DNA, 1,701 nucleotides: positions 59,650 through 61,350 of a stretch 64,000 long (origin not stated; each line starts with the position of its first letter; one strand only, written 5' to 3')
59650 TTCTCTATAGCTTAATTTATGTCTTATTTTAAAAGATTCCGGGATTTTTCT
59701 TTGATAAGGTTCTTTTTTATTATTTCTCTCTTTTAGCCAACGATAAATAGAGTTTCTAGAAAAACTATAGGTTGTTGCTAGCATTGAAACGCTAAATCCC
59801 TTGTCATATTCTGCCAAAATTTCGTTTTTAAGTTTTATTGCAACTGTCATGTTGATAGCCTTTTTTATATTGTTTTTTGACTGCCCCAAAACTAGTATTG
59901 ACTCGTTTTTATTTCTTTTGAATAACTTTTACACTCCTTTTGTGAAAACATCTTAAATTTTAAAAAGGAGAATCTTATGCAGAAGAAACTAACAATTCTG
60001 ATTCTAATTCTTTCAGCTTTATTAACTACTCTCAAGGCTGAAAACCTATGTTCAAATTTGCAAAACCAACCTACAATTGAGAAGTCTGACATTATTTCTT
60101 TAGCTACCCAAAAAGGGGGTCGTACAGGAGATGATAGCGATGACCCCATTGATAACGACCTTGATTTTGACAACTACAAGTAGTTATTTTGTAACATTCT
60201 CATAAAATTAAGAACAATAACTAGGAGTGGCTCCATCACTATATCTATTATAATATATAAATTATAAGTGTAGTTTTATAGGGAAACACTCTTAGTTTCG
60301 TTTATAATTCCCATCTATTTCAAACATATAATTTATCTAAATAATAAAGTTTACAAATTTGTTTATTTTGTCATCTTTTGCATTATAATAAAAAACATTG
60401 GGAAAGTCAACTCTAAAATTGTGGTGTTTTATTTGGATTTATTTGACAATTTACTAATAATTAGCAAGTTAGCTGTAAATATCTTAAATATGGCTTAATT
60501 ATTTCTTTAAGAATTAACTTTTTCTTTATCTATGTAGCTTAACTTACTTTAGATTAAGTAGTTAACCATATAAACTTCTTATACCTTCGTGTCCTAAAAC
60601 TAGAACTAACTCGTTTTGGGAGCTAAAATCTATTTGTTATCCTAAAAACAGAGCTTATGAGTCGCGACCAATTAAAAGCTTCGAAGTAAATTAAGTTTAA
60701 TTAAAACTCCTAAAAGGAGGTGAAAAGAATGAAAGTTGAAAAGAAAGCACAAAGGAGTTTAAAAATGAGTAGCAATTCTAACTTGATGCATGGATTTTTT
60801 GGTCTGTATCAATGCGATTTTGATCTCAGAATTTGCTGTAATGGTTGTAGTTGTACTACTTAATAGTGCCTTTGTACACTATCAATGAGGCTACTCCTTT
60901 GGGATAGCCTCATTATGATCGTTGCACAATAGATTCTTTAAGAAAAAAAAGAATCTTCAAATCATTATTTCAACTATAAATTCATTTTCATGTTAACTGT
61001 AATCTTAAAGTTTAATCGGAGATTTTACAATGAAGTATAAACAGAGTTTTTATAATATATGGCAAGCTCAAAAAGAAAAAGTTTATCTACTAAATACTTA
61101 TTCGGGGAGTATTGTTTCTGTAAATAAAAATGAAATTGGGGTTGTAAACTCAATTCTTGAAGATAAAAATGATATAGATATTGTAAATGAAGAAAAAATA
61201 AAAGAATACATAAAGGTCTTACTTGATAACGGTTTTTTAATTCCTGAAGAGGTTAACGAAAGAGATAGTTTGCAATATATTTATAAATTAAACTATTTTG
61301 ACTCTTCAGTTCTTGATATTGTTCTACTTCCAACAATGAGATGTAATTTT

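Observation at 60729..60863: Unannotated 44-codon Cys-rich micro-ORF with two in-frame RBS-start pairs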

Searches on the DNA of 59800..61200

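Call 55: search_rna_families(source=window, start=59800, end=61200, threshold=evalue, max_evalue=1)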
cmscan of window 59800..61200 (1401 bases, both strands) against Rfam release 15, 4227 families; matches with E-value up to 1: 1.
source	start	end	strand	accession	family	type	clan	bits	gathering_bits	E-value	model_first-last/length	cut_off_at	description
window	60525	60577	+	RF04127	MIR8007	Gene; miRNA;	-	19.6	195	0.6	86-138/226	no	MIR8007 microRNA precursor family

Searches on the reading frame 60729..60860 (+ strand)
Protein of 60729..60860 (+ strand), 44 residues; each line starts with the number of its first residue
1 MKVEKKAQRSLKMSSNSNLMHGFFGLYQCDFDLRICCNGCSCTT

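Call 3: search_protein_families(library=ncbifam, proteins=[window:60729-60860:+], max_evalue=1)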
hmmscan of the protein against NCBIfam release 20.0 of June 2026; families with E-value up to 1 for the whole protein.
seq(44 aa): 0 families

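Call 4: search_protein_families(library=pfam, proteins=[window:60729-60860:+], max_evalue=1)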
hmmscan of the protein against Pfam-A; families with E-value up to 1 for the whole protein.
seq(44 aa): 0 families

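Call 23: list_cluster_members(proteins=[window:60729-60860:+, window:60720-60860:+, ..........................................])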
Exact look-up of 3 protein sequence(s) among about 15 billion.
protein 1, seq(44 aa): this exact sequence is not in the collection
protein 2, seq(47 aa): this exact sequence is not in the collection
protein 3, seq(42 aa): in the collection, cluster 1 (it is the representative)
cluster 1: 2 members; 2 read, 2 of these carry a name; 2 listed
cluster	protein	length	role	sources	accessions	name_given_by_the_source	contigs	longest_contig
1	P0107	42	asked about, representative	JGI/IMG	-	hypothetical protein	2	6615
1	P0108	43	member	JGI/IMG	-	hypothetical protein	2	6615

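Call 26: search_protein_families(library=ncbifam, alignment_id=A2, max_evalue=10)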
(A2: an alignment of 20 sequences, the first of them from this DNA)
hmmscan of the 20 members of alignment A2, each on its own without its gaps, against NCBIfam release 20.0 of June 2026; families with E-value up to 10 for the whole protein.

A. member 1, seq(44 aa): 0 families

B. families by the number of members that match (of 20 scanned): 1 family
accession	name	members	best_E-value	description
TIGR02356.1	adenyl_thiF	1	0.09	thiazole biosynthesis adenylyltransferase ThiF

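Call 45: find_homologous_proteins(query=A3, max_evalue=10)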
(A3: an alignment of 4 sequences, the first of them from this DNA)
Query A3 (4 sequences) (44 aa, profile of the alignment): 2 proteins with E <= 10 among 2 candidates.
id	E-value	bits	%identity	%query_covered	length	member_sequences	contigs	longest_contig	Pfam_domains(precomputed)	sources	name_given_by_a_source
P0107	2.3e-22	96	37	93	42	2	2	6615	-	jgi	jgi:hypothetical protein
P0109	1.6e-14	71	30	100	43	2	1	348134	-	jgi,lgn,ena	jgi:hypothetical protein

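Call 78: find_encoding_contigs(protein=P0109, flank=7000, max_places=2)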
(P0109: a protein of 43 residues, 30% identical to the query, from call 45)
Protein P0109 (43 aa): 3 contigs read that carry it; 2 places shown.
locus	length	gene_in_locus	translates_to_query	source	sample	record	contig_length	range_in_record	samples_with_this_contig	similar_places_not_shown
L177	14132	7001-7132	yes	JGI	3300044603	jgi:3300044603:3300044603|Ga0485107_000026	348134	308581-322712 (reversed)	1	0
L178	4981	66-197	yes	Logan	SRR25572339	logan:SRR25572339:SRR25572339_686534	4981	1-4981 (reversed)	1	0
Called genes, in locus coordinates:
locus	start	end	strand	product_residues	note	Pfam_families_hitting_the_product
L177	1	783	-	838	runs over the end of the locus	PF01564:Spermine_synth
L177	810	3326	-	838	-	PF01564:Spermine_synth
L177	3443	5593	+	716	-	PF13424:TPR_12 (faint), PF13374:TPR_10 (faint)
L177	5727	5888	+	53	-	-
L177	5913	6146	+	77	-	-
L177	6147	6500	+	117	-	PF12833:HTH_18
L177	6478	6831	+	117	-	PF12833:HTH_18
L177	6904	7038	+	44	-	-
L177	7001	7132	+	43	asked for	-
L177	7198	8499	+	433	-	PF13353:Fer4_12, PF04055:Radical_SAM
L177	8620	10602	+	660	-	PF00664:ABC_membrane, PF00005:ABC_tran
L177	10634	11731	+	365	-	PF17170:DUF5128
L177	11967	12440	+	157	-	PF23653:DUF7149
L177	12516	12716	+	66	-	-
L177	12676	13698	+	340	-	-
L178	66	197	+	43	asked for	-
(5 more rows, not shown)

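Call 89: search_protein_representatives(alignment_id=A4)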
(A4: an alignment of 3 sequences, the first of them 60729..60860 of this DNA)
Query: 3 sequences, 44 profile positions. Proteins with E-value up to 0.001 (for the whole library): 5; up to 1e-10: 2; up to 1e-30: 0. The best 5 are listed.
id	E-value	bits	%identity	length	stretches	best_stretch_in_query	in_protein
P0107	6.0e-21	90.5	-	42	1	1-44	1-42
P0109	3.7e-20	88.0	-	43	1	1-44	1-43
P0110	3.9e-08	49.5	-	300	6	15-40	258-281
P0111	3.2e-06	43.4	-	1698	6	11-26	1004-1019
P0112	3.7e-04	36.7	-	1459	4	7-25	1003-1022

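Call 90: search_protein_families(library=ncbifam, proteins=[window:60729-60860:+], max_evalue=10)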
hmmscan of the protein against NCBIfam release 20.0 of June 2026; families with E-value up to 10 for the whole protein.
seq(44 aa): 0 families
